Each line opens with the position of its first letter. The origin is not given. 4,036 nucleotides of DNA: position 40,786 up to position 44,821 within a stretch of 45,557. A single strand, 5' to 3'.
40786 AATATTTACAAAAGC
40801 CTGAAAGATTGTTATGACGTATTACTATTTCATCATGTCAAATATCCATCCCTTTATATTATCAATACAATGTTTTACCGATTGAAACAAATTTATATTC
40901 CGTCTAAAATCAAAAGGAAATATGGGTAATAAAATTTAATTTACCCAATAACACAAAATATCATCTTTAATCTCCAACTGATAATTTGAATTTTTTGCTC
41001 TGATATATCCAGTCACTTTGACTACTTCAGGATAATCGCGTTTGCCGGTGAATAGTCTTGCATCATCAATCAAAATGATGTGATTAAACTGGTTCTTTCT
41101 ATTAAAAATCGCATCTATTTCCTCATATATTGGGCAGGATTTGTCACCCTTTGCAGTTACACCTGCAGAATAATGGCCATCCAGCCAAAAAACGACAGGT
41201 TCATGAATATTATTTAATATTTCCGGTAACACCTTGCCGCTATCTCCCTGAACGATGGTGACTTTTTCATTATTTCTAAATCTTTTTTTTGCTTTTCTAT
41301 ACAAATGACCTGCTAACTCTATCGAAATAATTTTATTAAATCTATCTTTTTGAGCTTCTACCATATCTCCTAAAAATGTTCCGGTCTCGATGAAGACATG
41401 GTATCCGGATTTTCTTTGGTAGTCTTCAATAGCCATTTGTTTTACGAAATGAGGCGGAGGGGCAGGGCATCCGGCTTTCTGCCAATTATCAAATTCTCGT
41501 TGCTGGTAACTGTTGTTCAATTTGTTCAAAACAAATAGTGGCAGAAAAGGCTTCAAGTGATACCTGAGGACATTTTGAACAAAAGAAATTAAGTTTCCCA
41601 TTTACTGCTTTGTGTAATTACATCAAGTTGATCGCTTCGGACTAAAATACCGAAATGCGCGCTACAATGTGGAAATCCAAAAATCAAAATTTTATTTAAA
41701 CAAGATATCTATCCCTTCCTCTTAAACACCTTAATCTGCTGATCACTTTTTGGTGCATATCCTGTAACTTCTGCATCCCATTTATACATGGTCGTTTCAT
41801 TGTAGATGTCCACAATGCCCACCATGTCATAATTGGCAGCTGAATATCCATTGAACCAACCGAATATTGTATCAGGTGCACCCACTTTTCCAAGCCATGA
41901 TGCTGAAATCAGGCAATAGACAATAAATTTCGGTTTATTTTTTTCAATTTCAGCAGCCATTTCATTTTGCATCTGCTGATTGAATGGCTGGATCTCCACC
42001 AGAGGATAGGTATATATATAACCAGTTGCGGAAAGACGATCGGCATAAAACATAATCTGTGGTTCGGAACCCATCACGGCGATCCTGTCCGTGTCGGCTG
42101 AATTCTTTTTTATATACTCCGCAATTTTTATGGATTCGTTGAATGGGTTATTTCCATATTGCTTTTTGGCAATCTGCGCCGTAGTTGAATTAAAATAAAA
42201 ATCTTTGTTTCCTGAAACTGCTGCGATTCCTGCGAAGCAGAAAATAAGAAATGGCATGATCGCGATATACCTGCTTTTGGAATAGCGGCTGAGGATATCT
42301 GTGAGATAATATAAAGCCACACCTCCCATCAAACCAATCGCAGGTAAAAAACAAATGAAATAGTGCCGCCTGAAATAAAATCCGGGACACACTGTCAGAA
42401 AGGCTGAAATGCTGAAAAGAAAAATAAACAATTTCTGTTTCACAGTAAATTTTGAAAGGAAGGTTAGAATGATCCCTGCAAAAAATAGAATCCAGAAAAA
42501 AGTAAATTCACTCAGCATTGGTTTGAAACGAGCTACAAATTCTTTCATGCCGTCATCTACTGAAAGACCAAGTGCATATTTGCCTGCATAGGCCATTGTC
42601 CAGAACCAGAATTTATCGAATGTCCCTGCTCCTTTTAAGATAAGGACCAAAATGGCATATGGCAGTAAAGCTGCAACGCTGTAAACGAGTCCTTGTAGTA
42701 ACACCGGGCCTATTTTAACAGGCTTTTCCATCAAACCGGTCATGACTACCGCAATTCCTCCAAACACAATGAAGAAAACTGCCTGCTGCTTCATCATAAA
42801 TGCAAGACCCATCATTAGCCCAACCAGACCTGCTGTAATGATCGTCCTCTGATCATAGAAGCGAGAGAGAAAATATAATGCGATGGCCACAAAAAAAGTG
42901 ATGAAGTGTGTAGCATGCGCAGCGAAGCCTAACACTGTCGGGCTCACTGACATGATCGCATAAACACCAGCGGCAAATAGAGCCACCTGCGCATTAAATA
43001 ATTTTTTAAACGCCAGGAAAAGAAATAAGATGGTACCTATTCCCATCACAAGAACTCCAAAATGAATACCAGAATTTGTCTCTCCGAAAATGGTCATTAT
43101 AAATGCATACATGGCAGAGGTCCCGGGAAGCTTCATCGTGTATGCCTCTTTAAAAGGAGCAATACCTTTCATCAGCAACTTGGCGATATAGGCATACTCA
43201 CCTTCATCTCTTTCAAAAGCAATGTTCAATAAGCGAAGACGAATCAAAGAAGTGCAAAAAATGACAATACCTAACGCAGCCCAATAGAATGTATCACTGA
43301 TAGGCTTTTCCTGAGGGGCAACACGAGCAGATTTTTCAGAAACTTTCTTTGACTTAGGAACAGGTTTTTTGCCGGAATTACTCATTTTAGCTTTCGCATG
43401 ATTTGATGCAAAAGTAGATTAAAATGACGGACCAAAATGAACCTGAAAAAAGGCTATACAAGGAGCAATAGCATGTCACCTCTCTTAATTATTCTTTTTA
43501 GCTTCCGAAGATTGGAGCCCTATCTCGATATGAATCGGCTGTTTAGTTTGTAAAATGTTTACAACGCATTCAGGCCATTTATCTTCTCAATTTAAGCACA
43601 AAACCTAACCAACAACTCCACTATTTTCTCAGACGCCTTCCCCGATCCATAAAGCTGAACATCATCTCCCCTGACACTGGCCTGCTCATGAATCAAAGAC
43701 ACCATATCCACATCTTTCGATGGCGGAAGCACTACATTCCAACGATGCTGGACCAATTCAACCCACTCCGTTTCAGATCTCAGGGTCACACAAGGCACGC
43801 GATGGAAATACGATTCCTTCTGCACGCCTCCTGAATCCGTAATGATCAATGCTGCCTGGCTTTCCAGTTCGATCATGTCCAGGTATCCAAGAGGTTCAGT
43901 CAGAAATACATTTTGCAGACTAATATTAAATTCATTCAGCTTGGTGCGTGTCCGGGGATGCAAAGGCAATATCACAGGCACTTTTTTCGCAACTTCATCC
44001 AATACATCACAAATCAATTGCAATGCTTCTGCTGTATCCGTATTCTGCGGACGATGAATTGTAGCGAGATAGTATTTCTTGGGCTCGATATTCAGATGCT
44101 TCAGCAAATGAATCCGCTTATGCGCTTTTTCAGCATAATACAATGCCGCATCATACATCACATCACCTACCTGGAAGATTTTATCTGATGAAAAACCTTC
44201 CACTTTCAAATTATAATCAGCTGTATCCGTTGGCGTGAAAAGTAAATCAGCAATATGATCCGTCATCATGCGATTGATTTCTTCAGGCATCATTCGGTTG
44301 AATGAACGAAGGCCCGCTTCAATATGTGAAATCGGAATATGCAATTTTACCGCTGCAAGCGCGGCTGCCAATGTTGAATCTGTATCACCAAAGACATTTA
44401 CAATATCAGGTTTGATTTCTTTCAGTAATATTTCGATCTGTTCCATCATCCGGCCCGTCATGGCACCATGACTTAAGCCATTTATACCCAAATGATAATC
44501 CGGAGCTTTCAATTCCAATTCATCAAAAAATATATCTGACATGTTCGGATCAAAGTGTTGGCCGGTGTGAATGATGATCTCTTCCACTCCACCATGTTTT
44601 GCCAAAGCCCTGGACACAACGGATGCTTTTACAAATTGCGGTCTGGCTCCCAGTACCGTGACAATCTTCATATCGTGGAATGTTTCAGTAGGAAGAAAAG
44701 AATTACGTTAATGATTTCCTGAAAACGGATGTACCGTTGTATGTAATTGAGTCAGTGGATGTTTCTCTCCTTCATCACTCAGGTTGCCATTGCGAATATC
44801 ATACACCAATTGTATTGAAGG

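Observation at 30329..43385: Glycan island with a Gtr/Arn-like parts list but no polymerisation, export, initiation or ligation genes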

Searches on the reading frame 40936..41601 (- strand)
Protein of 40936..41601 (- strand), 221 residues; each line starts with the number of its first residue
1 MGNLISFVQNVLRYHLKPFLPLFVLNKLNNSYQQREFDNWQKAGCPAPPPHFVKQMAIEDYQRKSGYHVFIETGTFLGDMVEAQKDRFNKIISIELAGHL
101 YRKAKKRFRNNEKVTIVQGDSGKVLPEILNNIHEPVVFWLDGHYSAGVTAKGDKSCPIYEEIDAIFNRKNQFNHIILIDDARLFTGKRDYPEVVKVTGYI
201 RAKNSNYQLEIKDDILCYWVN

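Call 4: search_protein_families(library=pfam, proteins=[window:40936-41601:-], max_evalue=0.01)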
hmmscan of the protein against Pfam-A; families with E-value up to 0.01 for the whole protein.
window:40936-41601:- (221 aa): 0 families

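Call 6: search_protein_families(library=ncbifam, proteins=[window:40936-41601:-], max_evalue=0.01)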
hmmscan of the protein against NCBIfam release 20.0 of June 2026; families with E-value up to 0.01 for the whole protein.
window:40936-41601:- (221 aa): 1 family
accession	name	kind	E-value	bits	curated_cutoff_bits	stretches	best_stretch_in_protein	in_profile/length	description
NF000499.2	Erm23S_rRNA_broad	equivalog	0.003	17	212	1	68-120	25-77/244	23S ribosomal RNA methyltransferase Erm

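Call 42: search_solved_structures(query=window:40936-41601:-, max_evalue=1)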
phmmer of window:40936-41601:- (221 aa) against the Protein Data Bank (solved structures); distinct sequences matched with E-value up to 1: 2.
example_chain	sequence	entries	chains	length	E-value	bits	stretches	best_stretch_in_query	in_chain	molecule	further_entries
8x4l_A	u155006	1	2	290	0.77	12.8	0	67-135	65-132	Probable ribosomal RNA small subunit methyltransferase A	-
8x3w_A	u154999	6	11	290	0.83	12.7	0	67-132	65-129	Probable ribosomal RNA small subunit methyltransferase A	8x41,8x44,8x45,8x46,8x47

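Call 46: search_protein_families(library=pfam, proteins=[window:40936-41601:-], max_evalue=10)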
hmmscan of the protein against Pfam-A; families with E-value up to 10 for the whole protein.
window:40936-41601:- (221 aa): 2 families
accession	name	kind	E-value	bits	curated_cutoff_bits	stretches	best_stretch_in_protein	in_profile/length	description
PF00398.26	RrnaAD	-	0.017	14.7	24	1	85-123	49-87/263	Ribosomal RNA adenine dimethylase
PF16116.10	DUF4832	-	0.044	14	29.2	1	27-81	72-119/216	Domain of unknown function (DUF4832)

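Call 64: search_protein_representatives(protein=window:40936-41601:-)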
Query: 221 residues. Proteins with E-value up to 0.001 (for the whole library): 7190; up to 1e-10: 4377; up to 1e-30: 692. The best 150 are listed.
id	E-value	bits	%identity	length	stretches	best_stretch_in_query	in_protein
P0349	2.8e-71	256.3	52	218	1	15-216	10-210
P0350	2.8e-70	253.0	54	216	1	9-220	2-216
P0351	1.1e-59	218.3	58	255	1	38-217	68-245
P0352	1.1e-56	208.6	52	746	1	33-219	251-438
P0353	1.6e-55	204.8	49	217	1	32-218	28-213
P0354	2.0e-55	204.5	51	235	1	39-216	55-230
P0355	3.9e-55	203.5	48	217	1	34-217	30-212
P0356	6.9e-55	202.7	48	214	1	6-217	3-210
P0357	2.6e-53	197.5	47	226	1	16-218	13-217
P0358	3.9e-53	197.0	48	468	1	16-221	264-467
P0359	4.3e-53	196.8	50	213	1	38-216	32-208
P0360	5.9e-53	196.4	44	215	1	9-218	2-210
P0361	2.0e-52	194.7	56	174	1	11-166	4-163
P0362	2.2e-52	194.5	51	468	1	39-216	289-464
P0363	8.3e-52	192.6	46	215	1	15-216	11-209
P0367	9.8e-51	189.1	47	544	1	28-217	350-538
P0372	9.9e-49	182.6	48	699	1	35-217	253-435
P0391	9.8e-47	176.0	44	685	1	33-216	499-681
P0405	1.2e-45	172.5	41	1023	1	9-215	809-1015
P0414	4.1e-45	170.7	43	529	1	3-219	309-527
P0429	4.4e-44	167.4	49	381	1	47-216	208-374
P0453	7.9e-43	163.3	44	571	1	37-217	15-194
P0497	3.3e-41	158.0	42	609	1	30-216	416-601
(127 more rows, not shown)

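Call 65: search_protein_families(library=pfam, proteins=[P0352, P0358, P0367, P0372, P0391, P0405, P0414, P0453, P0497, P0429], max_evalue=0.001)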
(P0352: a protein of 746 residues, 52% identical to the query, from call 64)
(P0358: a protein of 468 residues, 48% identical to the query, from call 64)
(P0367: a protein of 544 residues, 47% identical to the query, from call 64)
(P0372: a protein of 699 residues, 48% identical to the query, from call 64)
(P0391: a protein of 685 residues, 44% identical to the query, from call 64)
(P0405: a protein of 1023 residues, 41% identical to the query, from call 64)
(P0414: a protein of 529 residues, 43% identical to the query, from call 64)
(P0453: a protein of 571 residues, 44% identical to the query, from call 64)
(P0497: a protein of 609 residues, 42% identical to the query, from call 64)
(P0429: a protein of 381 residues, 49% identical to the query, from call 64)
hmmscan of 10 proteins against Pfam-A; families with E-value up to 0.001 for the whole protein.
P0352 (746 aa): 3 families
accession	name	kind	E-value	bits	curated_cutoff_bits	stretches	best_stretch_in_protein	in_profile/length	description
PF03269.20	DUF268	-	3.9e-14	53.3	25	1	135-217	57-141/176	Caenorhabditis protein of unknown function, DUF268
PF08241.18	Methyltransf_11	-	1.4e-07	32.5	21.2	1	119-183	43-94/95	Methyltransferase domain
PF13649.12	Methyltransf_25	-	0.00019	22.5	27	0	121-180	47-97/97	Methyltransferase domain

P0358 (468 aa): 1 family
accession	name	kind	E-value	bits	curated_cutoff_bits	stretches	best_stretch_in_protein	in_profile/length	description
PF13472.12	Lipase_GDSL_2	-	0.00034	21.6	32.9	1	53-206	39-174/178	GDSL-like Lipase/Acylhydrolase family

P0367 (544 aa): 1 family
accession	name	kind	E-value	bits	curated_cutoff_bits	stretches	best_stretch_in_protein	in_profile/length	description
PF13489.12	Methyltransf_23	-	0.00048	20.3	27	0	393-434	27-68/164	Methyltransferase domain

P0372 (699 aa): 4 families
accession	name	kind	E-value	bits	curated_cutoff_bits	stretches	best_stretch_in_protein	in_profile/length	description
PF05050.19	Methyltransf_21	-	5.7e-20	72.6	22.7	1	489-658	1-171/173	Methyltransferase FkbM domain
PF03269.20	DUF268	-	1.3e-14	54.9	25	1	135-216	57-140/176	Caenorhabditis protein of unknown function, DUF268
PF08241.18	Methyltransf_11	-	1.6e-06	29.1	21.2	1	121-184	42-95/95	Methyltransferase domain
PF13649.12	Methyltransf_25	-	0.00033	21.7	27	0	121-180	47-97/97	Methyltransferase domain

P0391 (685 aa): 3 families
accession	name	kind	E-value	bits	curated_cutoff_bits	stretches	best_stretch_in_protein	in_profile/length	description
PF00535.33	Glycos_transf_2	-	1.4e-30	106.9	23.3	1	12-176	1-163/168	Glycosyl transferase family 2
PF13641.12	Glyco_tranf_2_3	-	3.3e-08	34.3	27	1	8-202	2-198/230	Glycosyltransferase like family 2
PF10111.15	Glyco_tranf_2_2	-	0.00023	21.2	27.3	1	12-213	1-215/276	Glycosyltransferase like family 2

P0405 (1023 aa): 1 family
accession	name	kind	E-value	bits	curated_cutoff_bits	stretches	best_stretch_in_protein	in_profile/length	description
PF13181.12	TPR_8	-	8.5e-05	22.9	25.7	1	151-183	2-34/34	Tetratricopeptide repeat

P0414 (529 aa): 3 families
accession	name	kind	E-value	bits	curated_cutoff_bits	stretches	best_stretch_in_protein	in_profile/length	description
PF00535.33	Glycos_transf_2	-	1.9e-36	126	23.3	1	10-170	1-167/168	Glycosyl transferase family 2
PF10111.15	Glyco_tranf_2_2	-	2.2e-12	47.5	27.3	1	10-225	1-228/276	Glycosyltransferase like family 2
PF13641.12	Glyco_tranf_2_3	-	5e-10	40.2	27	1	7-197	2-201/230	Glycosyltransferase like family 2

P0453 (571 aa): 6 families
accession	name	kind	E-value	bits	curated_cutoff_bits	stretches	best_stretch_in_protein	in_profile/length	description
PF00535.33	Glycos_transf_2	-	2.6e-38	132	23.3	1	242-390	1-154/168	Glycosyl transferase family 2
PF10111.15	Glyco_tranf_2_2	-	6.9e-25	88.5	27.3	1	242-427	1-205/276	Glycosyltransferase like family 2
PF13641.12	Glyco_tranf_2_3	-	7.7e-15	56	27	1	241-435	3-209/230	Glycosyltransferase like family 2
PF13704.12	Glyco_tranf_2_4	-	1.8e-05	25.6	27.5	1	250-333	3-89/98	Glycosyl transferase family 2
PF13632.12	Glyco_trans_2_3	-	0.00012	22.4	27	1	319-537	2-190/198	Glycosyl transferase family group 2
PF13578.12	Methyltransf_24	-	0.00042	21.6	26.3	0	49-158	1-105/105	Methyltransferase domain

P0497 (609 aa): 1 family
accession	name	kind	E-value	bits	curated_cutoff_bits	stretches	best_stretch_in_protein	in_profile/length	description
PF00535.33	Glycos_transf_2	-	3.3e-07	30.8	23.3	1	5-68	51-117/168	Glycosyl transferase family 2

P0429 (381 aa): 5 families
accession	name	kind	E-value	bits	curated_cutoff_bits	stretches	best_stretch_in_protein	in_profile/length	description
PF13855.12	LRR_8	-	1.5e-15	57.1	27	2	84-141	2-60/61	Leucine rich repeat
PF23598.1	LRR_14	-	1.8e-15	57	40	2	76-139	40-102/353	Leucine-rich repeat region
PF12799.13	LRR_4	-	3e-13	50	27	3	37-70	1-33/44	Leucine Rich repeats (2 copies)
PF00560.39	LRR_1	-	7.7e-09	34.4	20.6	0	38-59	1-23/23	Leucine Rich Repeat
PF25013.1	LRR_Zer-1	-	4.5e-05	24.1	27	0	34-93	5-64/137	Zer-1-like, Leucine-rich repeats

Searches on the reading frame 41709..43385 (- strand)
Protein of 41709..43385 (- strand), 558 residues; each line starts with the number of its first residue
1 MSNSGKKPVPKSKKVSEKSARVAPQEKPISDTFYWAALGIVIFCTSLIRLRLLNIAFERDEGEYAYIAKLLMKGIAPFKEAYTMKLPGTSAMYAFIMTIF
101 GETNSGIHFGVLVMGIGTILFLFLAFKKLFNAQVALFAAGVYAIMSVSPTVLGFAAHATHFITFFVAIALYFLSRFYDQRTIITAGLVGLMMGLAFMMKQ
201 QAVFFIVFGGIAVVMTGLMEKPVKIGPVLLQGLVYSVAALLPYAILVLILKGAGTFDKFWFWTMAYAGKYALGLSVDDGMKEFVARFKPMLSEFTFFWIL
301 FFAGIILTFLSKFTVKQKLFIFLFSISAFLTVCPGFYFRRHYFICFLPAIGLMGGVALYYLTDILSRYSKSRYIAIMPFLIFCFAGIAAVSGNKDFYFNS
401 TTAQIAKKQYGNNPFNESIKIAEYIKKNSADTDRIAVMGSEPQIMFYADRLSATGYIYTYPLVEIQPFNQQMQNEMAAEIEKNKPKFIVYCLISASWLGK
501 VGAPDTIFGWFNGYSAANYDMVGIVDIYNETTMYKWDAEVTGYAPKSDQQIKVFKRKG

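Call 4: search_protein_families(library=pfam, proteins=[window:41709-43385:-], max_evalue=0.01)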
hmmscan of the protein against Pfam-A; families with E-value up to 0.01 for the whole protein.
window:41709-43385:- (558 aa): 1 family
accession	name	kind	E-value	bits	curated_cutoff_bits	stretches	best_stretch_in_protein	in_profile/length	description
PF13231.12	PMT_2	-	3.4e-13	50.6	26.1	1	87-237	4-151/160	Dolichyl-phosphate-mannose-protein mannosyltransferase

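Call 12: search_solved_structures(query=window:41709-43385:-, max_evalue=1)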
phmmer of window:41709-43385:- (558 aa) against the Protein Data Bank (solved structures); distinct sequences matched with E-value up to 1: 0.

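Call 45: search_protein_families(library=ncbifam, proteins=[window:41709-43385:-], max_evalue=0.001)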
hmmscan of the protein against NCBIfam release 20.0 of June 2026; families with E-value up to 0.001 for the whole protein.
window:41709-43385:- (558 aa): 0 families

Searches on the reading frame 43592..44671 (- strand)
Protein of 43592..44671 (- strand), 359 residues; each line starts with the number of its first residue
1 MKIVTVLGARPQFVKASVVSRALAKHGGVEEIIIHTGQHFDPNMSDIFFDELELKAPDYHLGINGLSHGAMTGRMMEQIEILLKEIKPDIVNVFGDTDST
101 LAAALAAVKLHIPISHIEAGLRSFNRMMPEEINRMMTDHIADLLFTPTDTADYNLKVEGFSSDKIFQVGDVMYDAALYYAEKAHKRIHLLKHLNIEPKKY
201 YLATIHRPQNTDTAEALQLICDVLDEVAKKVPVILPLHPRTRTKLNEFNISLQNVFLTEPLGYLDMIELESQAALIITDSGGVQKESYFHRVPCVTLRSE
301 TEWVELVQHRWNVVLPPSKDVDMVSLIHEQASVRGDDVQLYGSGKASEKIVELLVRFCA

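Call 4: search_protein_families(library=pfam, proteins=[window:43592-44671:-], max_evalue=0.01)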
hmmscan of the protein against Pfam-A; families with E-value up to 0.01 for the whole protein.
window:43592-44671:- (359 aa): 1 family
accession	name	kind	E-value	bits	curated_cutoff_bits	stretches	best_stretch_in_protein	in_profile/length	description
PF02350.25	Epimerase_2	-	2.7e-107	359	30.6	1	22-354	2-346/347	UDP-N-acetylglucosamine 2-epimerase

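Call 9: find_encoding_contigs(protein=window:43592-44671:-, flank=10000, max_places=6)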
Protein window:43592-44671:- (359 aa): 1 contig read that carries it; 1 place shown.
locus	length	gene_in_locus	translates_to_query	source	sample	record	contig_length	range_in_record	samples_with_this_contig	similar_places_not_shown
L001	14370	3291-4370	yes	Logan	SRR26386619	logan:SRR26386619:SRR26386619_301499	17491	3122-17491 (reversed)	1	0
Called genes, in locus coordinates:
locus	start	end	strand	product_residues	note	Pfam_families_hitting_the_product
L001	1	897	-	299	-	?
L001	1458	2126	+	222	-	PF13441:Gly-zipper_YMGG, PF13488:Gly-zipper_Omp, PF00691:OmpA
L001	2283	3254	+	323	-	PF01408:GFO_IDH_MocA, PF02894:GFO_IDH_MocA_C, PF22725:GFO_IDH_MocA_C3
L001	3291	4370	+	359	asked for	PF02350:Epimerase_2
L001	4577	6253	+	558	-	PF13231:PMT_2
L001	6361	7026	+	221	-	-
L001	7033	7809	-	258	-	PF00535:Glycos_transf_2, PF10111:Glyco_tranf_2_2, PF13641:Glyco_tranf_2_3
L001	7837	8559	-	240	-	PF05575:V_cholerae_RfbT, PF05050:Methyltransf_21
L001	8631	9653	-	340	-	PF03706:LPG_synthase_TM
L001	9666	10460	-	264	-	PF00535:Glycos_transf_2, PF13641:Glyco_tranf_2_3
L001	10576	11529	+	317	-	PF13489:Methyltransf_23, PF08241:Methyltransf_11, PF08242:Methyltransf_12 (weak), PF13649:Methyltransf_25 (weak), PF13847:Methyltransf_31 (faint)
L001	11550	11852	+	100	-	-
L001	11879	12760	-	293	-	PF00535:Glycos_transf_2, PF10111:Glyco_tranf_2_2, PF13641:Glyco_tranf_2_3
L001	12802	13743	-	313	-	PF00535:Glycos_transf_2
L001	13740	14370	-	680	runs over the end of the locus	PF24677:DUF7657, PF24672:DUF7654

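Call 45: search_protein_families(library=ncbifam, proteins=[window:43592-44671:-, L001:2283-3254:+, L001:1458-2126:+, L001:1-897:-], max_evalue=0.001)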
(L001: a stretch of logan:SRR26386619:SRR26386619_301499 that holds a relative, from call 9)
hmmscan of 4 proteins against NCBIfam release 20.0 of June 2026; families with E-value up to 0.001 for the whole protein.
window:43592-44671:- (359 aa): 2 families
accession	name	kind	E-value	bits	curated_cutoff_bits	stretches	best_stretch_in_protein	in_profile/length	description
TIGR00236.1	wecB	equivalog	1.2e-92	310.9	210.15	1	1-355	1-363/366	non-hydrolyzing UDP-N-acetylglucosamine 2-epimerase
TIGR03568.1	NeuC_NnaA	equivalog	7.6e-22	77.7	235.9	1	2-297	2-306/365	UDP-N-acetylglucosamine 2-epimerase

L001:2283-3254:+ (323 aa): 5 families
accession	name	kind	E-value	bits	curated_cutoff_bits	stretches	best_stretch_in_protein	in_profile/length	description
TIGR04380.1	myo_inos_iolG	equivalog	3.8e-12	45.7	355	1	4-207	3-197/330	inositol 2-dehydrogenase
NF052479.1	LevoglcsnDh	equivalog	3.2e-09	35.9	650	1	69-201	71-206/386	levoglucosan dehydrogenase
NF040723.1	UDP-GlcNAcDh_Arch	equivalog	2.4e-08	33.9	450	1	61-210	53-189/302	UDP-N-acetylglucosamine 3-dehydrogenase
NF008607.0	PRK11579.1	subfamily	4.5e-06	25.9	330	1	71-201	64-194/346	oxidoreductase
NF041392.1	XylDh_Gfo6_Halo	equivalog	1.3e-05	24.2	350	1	73-147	84-158/350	D-xylose 1-dehydrogenase Gfo6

L001:1458-2126:+ (222 aa): 44 families (the best 25 are shown)
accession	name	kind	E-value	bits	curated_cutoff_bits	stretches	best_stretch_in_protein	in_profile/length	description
NF053611.1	YiaD_Gzip_OmpA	equivalog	4e-68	229.2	175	1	12-204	4-206/206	YiaD family glycine zipper/OmpA-like lipoprotein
NF007804.1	PRK10510.1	equivalog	1e-41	142.7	307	1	22-204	31-216/219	OmpA family lipoprotein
NF053612.1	anchor_PA1041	equivalog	1.1e-31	110.6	250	1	91-204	121-235/236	PA1041 family peptidoglycan-binding anchor lipoprotein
NF053585.1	OMP_LP_YfiB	equivalog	9.6e-30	103.6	128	1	79-206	35-162/163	outer membrane lipoprotein YfiB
NF053613.1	OMP_toxin_LptF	equivalog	2.6e-29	102.7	400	1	71-208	116-249/256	lipotoxin F family OmpA-related lipoprotein LptF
NF045787.1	OmpABordt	equivalog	5.3e-27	94.8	200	1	94-209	79-194/194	outer membrane protein OmpA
TIGR03789.1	pdsO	hypoth_equivalog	1.1e-23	84.2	152.2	1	104-202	143-241/243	sortase-associated OmpA-like protein PdsO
NF038224.1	OmpA_like_CmpA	equivalog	1e-22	80.9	300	1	8-213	16-223/233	C-OmpA-like family protein CmpA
TIGR02802.1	Pal_lipo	equivalog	3e-22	78.7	125.35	1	103-203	3-103/104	peptidoglycan-associated lipoprotein Pal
TIGR03350.1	type_VI_ompA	equivalog_domain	2.1e-21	76.3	139.8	1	83-204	13-137/137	type VI secretion system protein TssL, long form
NF006541.1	PRK09038.1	equivalog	3e-21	76.2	283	1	85-208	126-252/253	flagellar motor protein MotD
NF045788.1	Omp38Acinit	equivalog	1.7e-20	73.4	500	1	102-206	243-348/354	outer membrane protein Omp38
NF033763.1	exchanger_TraB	exception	7.1e-20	70.5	700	1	89-207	382-500/522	outer membrane exchange protein TraB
NF007424.1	PRK09967.1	equivalog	6.6e-19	68.5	155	1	98-205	50-158/160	OmpA family protein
NF053607.1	CHU_0125_OmpA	equivalog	1.6e-18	66.6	620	1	103-204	534-636/639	CHU_0125 family OmpA-like outer membrane integrity protein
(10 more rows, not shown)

L001:1-897:- (299 aa): 1 family
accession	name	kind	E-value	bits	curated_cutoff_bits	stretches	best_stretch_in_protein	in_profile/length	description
NF009784.2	PRK13279.1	equivalog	1.1e-07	30.9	567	1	37-210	28-203/539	lipid IV(A) 4-amino-4-deoxy-L-arabinosyltransferase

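Call 46: search_protein_families(library=pfam, proteins=[L001:1-897:-], max_evalue=10)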
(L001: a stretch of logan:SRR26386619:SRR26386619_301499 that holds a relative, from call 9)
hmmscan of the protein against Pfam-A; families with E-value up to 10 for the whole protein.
L001:1-897:- (299 aa): 1 family
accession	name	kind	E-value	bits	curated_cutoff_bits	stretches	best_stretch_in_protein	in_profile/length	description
PF13410.11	GST_C_2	-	0.01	16.3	24.9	1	191-240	10-55/69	Glutathione S-transferase, C-terminal domain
